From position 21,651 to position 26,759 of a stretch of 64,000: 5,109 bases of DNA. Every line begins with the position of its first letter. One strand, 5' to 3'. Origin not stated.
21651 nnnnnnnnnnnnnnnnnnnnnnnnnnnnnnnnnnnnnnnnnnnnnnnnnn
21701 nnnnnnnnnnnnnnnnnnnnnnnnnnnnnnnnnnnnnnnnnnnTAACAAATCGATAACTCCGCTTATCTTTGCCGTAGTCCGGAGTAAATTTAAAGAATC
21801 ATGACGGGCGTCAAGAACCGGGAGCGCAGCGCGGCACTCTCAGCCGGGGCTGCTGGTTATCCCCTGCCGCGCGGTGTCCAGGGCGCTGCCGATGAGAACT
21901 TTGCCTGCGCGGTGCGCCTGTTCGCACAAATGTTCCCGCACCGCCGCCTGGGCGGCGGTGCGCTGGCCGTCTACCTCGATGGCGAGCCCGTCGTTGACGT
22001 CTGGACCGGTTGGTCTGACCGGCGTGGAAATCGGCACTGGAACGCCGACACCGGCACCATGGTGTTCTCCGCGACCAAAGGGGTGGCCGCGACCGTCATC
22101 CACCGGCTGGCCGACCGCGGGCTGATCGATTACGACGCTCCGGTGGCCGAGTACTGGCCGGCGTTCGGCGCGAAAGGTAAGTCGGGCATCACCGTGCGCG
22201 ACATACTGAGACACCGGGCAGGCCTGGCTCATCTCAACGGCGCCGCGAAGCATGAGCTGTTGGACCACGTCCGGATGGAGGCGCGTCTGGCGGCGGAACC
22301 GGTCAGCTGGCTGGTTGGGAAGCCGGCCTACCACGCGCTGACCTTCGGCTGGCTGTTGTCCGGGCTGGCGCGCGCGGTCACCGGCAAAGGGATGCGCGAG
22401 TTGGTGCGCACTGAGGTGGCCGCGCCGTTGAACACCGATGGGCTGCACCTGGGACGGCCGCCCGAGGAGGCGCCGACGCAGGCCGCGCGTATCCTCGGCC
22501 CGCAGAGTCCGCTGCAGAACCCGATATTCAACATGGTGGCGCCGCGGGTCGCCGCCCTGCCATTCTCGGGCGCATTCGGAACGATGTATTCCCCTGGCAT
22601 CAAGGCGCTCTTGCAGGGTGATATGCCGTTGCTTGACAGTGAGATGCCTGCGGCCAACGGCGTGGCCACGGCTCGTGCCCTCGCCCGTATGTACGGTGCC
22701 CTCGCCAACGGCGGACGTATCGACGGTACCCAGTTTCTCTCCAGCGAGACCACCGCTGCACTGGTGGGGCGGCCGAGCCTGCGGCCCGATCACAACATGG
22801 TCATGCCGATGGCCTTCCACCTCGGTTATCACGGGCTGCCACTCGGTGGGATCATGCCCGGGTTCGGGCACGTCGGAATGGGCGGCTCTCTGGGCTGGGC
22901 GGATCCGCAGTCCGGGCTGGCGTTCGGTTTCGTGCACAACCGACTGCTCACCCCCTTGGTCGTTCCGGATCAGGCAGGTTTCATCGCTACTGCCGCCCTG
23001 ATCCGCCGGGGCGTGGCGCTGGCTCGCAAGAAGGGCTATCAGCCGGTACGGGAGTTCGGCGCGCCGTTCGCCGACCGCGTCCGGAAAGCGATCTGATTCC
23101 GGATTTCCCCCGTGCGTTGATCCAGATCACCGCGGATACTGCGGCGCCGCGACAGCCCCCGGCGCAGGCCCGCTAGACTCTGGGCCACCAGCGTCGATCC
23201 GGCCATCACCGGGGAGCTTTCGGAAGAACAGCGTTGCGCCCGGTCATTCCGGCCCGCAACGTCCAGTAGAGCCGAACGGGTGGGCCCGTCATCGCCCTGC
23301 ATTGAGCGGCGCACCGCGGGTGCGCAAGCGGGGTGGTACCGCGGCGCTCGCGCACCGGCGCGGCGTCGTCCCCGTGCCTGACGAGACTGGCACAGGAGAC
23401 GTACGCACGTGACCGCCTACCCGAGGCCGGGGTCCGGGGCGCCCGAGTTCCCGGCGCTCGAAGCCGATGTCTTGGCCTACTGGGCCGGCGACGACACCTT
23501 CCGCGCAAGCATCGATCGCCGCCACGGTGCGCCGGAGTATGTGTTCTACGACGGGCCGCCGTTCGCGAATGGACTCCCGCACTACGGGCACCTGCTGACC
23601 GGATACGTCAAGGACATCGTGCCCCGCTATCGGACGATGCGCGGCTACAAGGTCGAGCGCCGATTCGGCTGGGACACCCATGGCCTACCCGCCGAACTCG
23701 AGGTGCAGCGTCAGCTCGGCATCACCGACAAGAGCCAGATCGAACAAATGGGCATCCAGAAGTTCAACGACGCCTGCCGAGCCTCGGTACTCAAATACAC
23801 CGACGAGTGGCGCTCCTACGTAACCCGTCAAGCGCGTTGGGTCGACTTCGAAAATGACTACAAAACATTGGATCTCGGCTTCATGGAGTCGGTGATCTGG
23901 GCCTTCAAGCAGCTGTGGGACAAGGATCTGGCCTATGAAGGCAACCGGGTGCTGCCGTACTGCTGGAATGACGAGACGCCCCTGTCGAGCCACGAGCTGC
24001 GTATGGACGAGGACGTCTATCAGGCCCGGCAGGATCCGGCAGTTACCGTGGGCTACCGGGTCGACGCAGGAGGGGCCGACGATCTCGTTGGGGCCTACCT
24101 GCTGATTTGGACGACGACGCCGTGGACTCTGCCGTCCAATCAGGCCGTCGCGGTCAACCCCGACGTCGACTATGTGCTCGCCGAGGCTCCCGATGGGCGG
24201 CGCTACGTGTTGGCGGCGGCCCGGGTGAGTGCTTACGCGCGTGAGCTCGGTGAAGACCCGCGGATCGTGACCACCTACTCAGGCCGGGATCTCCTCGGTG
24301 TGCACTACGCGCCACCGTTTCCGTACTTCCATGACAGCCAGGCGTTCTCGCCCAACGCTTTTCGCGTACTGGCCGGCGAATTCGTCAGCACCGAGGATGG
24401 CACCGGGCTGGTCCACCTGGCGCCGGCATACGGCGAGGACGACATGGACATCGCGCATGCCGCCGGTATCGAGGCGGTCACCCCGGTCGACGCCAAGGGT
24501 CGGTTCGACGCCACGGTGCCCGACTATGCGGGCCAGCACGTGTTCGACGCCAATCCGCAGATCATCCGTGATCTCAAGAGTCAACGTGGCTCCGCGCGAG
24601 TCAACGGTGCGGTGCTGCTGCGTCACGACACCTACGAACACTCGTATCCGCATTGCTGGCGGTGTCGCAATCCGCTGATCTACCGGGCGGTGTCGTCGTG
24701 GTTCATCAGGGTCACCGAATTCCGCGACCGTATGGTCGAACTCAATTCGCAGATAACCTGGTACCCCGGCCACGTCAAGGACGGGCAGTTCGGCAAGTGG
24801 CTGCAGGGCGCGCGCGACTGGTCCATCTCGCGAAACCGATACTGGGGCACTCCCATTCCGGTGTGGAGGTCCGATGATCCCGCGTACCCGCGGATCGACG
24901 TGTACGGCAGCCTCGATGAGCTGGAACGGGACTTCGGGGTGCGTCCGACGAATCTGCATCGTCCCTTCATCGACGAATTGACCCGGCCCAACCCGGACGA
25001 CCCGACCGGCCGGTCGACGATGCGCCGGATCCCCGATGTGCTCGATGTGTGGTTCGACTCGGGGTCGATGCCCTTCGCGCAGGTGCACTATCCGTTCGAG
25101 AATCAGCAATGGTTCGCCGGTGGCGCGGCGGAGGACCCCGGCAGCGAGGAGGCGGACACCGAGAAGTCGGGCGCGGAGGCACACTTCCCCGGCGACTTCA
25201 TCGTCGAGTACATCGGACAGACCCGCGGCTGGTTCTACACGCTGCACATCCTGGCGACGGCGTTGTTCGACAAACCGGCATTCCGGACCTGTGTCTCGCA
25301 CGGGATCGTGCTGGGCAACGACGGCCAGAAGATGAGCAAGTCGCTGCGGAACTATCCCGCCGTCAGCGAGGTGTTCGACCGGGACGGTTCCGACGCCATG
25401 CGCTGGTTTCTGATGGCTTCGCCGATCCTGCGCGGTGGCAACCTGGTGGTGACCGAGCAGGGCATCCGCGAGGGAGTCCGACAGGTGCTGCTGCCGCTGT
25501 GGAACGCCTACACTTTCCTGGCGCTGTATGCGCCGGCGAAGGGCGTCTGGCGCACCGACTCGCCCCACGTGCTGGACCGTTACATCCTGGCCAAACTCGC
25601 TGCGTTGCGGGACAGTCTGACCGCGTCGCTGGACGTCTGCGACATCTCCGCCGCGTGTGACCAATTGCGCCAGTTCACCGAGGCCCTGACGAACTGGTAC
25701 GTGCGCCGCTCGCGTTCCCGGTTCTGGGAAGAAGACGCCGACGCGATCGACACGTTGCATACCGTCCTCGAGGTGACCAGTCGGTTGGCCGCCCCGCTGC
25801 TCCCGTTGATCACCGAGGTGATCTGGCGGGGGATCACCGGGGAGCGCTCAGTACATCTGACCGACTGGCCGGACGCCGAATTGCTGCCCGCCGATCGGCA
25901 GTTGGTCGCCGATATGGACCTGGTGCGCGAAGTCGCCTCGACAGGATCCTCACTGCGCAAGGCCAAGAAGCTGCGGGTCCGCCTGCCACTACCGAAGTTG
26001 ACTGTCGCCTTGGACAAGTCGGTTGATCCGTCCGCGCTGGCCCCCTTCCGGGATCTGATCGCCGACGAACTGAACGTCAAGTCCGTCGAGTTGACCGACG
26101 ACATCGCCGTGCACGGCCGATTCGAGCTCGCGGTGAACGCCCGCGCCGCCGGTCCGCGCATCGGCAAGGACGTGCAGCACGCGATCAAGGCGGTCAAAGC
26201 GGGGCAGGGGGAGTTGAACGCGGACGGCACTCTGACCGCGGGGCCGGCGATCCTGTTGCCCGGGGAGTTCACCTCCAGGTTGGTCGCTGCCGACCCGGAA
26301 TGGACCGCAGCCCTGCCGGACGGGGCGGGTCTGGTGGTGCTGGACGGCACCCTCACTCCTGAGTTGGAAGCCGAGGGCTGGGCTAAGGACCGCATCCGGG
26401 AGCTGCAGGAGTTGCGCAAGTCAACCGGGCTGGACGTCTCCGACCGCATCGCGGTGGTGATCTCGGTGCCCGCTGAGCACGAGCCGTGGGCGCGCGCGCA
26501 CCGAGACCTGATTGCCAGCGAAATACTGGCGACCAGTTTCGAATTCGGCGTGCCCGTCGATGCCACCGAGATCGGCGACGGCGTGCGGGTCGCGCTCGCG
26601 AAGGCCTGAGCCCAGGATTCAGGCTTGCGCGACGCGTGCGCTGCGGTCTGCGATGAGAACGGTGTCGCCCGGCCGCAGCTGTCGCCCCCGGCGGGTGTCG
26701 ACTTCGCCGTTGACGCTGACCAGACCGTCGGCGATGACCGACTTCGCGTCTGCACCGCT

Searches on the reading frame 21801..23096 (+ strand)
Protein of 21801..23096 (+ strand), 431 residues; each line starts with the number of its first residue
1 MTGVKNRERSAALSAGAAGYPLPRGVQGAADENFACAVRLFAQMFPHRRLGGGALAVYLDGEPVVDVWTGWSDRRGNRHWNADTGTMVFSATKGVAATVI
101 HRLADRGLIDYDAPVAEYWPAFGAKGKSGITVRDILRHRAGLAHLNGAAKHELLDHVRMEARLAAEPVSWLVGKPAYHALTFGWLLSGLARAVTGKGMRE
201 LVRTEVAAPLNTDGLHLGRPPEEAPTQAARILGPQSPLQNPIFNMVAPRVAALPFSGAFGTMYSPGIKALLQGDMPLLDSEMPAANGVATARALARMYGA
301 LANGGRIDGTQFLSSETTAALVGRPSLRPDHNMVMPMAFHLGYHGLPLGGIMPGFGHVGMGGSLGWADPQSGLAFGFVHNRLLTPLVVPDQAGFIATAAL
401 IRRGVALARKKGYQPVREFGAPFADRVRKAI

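Call 79: search_protein_families(library=pfam, proteins=[window:21801-23096:+], max_evalue=0.00001)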
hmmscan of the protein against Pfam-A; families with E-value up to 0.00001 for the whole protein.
window:21801-23096:+ (431 aa): 1 family
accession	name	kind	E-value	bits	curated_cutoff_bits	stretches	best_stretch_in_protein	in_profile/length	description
PF00144.29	Beta-lactamase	-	5.1e-64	217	27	1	42-393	6-322/329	Beta-lactamase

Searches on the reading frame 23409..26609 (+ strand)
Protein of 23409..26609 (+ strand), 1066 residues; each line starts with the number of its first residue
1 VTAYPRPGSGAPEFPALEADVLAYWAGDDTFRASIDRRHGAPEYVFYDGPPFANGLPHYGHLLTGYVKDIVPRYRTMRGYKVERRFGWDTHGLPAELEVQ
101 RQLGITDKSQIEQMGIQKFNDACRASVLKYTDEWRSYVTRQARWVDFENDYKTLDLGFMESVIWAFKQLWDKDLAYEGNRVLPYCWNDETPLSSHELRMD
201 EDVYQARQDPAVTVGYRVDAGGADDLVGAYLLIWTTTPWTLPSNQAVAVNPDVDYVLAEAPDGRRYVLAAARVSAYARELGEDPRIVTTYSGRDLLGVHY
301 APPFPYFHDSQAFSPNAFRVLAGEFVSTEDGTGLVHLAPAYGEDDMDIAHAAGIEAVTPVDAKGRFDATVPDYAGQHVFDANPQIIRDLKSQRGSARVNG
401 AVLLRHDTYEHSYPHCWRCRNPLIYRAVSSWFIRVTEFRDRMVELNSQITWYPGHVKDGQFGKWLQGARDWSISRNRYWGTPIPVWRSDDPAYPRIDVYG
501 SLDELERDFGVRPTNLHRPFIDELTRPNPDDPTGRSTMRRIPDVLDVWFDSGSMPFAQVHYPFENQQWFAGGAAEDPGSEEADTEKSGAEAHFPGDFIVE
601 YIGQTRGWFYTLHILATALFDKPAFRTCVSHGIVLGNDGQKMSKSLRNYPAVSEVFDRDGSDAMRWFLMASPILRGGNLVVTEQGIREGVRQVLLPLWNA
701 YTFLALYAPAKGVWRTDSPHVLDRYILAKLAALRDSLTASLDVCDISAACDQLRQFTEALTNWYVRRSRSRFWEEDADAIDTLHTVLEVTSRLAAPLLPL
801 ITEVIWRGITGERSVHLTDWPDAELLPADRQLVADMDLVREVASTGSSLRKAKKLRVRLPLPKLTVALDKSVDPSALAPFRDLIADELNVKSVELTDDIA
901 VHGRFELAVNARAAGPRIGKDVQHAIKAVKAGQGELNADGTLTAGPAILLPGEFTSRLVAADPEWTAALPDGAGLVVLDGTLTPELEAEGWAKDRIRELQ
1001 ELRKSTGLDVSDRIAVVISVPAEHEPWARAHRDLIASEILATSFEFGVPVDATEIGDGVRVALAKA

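Call 78: search_protein_families(library=pfam, proteins=[window:23409-26609:+], max_evalue=0.00001)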
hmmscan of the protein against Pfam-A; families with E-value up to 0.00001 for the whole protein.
window:23409-26609:+ (1066 aa): 4 families
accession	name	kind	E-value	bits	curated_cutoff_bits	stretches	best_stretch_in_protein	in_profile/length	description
PF00133.28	tRNA-synt_1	-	3.5e-120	402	22.7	1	21-675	2-409/414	tRNA synthetases class I (I, L, M and V)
PF08264.19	Anticodon_1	-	3.1e-25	89.2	25.1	1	723-862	1-145/148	Anticodon-binding domain of tRNA ligase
PF19302.4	DUF5915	-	2.9e-22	79.6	27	1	882-1053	2-179/195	Domain of unknown function (DUF5915)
PF09334.17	tRNA-synt_1g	-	3.2e-16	59.5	20.1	1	51-121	8-77/391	tRNA synthetases class I (M)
